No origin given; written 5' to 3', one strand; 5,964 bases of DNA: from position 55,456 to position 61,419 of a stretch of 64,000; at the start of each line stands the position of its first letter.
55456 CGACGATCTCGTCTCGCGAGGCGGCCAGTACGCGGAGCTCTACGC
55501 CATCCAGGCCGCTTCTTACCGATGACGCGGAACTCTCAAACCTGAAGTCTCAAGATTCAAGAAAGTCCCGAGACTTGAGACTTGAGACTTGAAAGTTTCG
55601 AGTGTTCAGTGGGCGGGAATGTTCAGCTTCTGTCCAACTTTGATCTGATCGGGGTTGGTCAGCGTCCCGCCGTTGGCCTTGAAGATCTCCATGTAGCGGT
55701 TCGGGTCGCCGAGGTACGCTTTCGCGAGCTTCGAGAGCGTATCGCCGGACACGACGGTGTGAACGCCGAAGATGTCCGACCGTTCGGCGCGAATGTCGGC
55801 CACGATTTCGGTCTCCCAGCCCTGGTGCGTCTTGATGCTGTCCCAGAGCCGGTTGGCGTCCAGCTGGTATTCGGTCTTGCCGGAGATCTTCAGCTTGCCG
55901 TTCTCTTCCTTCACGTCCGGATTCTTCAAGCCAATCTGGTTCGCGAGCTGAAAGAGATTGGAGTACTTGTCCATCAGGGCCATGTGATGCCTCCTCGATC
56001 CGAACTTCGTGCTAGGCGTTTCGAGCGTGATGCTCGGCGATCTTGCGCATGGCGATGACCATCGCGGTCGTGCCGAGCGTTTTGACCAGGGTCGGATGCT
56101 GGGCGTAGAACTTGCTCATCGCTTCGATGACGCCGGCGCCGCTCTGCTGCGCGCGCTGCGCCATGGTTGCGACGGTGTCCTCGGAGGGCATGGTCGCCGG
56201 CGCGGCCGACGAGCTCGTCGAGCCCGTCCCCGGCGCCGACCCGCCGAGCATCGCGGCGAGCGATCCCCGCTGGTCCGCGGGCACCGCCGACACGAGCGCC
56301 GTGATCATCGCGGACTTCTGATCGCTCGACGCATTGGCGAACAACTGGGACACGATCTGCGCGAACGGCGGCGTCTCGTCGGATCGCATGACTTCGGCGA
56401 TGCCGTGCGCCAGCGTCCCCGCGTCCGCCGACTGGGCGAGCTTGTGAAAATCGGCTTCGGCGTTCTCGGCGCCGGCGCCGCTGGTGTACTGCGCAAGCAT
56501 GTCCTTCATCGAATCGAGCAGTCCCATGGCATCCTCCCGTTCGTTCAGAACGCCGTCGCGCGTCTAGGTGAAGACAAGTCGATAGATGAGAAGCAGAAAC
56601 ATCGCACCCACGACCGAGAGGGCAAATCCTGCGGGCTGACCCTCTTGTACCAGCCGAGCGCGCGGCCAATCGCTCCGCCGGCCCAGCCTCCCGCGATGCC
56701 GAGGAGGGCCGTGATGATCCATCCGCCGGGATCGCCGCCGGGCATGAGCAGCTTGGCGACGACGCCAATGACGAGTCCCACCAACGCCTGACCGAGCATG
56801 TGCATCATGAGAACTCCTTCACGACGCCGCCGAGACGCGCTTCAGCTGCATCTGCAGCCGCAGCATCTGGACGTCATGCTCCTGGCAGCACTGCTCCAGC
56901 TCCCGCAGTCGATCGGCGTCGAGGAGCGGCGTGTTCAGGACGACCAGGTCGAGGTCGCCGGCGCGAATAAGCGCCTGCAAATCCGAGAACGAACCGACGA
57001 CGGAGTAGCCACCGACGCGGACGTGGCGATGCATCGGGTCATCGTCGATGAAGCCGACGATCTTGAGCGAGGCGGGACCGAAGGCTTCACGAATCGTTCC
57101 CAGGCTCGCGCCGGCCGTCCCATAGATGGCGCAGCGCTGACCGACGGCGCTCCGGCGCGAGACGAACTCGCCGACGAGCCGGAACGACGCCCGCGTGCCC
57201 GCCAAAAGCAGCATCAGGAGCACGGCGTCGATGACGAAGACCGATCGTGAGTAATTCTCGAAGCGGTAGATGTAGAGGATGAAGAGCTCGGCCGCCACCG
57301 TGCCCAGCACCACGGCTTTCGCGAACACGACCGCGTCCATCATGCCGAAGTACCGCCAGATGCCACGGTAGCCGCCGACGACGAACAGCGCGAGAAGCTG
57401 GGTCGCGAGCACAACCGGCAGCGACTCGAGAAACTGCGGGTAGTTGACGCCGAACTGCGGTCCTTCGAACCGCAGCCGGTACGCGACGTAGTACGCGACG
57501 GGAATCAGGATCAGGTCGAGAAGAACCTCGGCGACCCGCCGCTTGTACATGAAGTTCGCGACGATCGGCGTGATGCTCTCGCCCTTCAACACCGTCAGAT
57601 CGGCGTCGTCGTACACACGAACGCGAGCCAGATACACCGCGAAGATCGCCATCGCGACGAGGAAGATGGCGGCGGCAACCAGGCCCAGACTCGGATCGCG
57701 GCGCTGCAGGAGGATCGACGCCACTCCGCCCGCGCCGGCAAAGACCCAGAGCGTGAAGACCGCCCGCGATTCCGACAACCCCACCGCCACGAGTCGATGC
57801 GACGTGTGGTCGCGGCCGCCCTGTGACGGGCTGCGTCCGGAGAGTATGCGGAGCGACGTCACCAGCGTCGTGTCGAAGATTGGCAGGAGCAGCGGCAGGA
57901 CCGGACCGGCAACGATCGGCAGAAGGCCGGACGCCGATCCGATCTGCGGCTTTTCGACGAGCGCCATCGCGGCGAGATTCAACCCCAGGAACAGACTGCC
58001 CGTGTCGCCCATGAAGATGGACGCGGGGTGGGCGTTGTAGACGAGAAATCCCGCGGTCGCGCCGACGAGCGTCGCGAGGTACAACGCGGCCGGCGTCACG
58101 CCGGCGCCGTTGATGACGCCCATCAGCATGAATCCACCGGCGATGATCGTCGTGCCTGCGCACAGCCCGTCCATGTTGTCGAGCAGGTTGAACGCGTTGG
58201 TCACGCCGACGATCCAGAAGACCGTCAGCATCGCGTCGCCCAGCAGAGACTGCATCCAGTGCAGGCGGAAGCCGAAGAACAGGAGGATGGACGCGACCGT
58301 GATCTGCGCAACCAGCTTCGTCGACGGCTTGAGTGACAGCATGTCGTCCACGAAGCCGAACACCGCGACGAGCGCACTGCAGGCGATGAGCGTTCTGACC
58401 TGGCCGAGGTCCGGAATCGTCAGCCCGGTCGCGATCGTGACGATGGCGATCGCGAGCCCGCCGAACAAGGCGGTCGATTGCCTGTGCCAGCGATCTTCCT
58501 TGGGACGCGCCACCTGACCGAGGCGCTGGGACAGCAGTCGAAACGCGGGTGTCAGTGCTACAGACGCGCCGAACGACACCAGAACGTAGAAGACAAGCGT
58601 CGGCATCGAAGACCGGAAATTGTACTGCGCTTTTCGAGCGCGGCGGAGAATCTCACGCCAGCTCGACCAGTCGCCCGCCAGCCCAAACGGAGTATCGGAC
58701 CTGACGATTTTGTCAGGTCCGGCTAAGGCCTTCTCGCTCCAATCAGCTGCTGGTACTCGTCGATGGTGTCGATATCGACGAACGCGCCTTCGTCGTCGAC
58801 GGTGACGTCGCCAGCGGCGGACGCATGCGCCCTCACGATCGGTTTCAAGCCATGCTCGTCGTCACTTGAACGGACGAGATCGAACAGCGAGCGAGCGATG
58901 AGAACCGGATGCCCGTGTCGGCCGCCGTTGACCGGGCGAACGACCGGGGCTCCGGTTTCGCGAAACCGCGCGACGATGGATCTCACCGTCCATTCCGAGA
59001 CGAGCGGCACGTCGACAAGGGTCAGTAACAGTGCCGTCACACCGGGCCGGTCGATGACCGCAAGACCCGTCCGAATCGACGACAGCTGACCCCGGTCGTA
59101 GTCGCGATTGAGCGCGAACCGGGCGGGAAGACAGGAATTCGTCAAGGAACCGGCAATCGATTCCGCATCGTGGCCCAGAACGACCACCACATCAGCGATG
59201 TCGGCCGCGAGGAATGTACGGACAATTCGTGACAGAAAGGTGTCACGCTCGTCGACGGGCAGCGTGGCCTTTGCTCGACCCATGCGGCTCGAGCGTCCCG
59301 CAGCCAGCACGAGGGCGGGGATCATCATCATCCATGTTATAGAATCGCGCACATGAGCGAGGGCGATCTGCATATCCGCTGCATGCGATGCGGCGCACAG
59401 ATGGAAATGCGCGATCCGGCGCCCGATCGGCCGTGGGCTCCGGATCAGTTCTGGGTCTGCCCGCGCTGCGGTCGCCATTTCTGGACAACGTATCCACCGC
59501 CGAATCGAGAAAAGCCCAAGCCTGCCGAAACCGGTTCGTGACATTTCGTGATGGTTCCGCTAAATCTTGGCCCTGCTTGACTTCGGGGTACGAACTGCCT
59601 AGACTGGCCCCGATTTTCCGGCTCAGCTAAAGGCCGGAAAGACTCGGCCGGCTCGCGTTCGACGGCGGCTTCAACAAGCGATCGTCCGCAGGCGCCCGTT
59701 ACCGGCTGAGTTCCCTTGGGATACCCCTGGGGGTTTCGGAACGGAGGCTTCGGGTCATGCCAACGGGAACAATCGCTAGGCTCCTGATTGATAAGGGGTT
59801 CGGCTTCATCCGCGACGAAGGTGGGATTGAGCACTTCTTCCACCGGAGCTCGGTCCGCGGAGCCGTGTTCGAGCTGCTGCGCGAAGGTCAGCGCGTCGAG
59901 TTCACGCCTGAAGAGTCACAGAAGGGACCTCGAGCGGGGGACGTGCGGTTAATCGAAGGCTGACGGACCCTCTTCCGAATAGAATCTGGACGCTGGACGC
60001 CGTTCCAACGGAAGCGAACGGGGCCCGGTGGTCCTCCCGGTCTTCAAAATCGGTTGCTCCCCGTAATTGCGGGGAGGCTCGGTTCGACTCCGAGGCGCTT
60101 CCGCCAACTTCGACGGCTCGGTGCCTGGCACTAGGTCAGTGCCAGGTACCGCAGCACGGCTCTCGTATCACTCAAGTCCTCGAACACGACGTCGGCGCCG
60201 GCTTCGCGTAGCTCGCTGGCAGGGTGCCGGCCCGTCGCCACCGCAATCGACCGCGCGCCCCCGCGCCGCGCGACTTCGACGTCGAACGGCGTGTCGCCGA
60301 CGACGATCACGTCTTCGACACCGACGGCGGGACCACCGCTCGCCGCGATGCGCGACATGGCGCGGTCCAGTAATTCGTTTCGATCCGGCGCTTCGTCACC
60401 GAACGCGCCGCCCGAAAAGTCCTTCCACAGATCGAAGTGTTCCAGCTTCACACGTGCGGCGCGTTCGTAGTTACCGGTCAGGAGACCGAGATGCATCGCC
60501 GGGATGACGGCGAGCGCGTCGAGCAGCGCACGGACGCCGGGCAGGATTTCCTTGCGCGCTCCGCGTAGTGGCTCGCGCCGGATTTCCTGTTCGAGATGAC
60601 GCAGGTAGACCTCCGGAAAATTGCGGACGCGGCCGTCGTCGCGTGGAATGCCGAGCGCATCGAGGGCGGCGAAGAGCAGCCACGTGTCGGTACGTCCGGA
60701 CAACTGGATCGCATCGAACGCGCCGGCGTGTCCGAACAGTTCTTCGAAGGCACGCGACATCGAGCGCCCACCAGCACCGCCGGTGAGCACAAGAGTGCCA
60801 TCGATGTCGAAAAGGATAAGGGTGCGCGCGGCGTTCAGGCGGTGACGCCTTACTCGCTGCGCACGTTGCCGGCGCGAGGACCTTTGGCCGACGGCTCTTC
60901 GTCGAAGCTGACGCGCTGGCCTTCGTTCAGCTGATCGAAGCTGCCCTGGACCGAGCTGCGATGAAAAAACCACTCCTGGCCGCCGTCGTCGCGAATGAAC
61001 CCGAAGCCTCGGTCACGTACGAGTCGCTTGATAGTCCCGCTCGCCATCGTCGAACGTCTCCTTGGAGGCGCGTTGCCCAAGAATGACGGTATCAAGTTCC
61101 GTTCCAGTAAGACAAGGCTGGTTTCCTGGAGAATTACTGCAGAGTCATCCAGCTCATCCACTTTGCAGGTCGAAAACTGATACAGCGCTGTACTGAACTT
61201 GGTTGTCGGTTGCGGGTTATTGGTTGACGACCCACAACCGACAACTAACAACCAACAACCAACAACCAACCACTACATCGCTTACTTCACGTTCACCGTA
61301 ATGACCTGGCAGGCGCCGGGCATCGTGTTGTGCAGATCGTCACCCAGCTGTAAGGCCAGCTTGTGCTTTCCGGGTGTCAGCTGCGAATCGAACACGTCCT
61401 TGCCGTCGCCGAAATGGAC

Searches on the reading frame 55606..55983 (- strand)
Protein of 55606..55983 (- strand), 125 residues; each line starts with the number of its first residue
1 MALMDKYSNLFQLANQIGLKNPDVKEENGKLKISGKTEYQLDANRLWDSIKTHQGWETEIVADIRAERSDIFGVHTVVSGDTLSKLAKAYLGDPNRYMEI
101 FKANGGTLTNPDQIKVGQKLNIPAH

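Call 13: search_protein_families(library=pfam, proteins=[window:55606-55983:-], max_evalue=0.0001)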
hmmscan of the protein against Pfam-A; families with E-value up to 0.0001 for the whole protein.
window:55606-55983:- (125 aa): 1 family
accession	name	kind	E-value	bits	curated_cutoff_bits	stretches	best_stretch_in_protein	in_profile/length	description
PF01476.26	LysM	-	1.6e-12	47.6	20.9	1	75-123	1-43/43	LysM domain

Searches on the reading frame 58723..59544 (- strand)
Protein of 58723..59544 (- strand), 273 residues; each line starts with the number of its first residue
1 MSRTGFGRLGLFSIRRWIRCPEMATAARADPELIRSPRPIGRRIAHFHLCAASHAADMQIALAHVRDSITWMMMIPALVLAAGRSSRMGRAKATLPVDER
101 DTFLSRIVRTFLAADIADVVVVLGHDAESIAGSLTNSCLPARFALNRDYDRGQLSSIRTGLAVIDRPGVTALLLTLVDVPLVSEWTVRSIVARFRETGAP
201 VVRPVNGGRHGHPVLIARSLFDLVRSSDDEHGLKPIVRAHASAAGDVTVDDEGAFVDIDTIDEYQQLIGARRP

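Call 13: search_protein_families(library=pfam, proteins=[window:58723-59544:-], max_evalue=0.0001)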
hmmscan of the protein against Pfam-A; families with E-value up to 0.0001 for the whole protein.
window:58723-59544:- (273 aa): 1 family
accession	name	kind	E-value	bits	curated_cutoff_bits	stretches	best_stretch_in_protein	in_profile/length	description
PF12804.13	NTP_transf_3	-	7e-35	121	27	1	77-241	1-158/160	MobA-like NTP transferase domain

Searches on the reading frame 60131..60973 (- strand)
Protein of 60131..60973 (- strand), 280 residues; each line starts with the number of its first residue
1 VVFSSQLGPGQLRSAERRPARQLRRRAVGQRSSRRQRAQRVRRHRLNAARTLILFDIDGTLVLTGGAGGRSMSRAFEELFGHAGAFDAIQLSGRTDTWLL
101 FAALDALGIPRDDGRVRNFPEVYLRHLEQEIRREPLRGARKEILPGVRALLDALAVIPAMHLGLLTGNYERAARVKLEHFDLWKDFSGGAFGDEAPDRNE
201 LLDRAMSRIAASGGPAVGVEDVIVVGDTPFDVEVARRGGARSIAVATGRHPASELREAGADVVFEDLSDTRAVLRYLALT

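Call 13: search_protein_families(library=pfam, proteins=[window:60131-60973:-], max_evalue=0.0001)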
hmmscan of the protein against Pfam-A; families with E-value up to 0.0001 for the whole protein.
window:60131-60973:- (280 aa): 4 families
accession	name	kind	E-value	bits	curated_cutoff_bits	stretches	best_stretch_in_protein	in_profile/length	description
PF13242.12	Hydrolase_like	-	9.1e-11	42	22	1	201-269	9-74/75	HAD-hyrolase-like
PF12710.13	HAD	-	2.6e-10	41.5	27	1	53-236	1-189/189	haloacid dehalogenase-like hydrolase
PF13419.12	HAD_2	-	2.7e-10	41.1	23.8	1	53-245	1-178/178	Haloacid dehalogenase-like hydrolase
PF00702.32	Hydrolase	-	3.4e-10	41.1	26.4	1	52-239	3-191/191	haloacid dehalogenase-like hydrolase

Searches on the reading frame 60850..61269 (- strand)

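Call 13: search_protein_families(library=pfam, proteins=[window:60850-61269:-], max_evalue=0.0001)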
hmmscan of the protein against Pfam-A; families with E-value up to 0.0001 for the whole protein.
window:60850-61269:- (139 aa): 1 family
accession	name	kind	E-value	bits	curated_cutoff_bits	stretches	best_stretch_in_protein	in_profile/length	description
PF00313.28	CSD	-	1.1e-14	54.4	27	1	77-137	2-64/66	'Cold-shock' DNA-binding domain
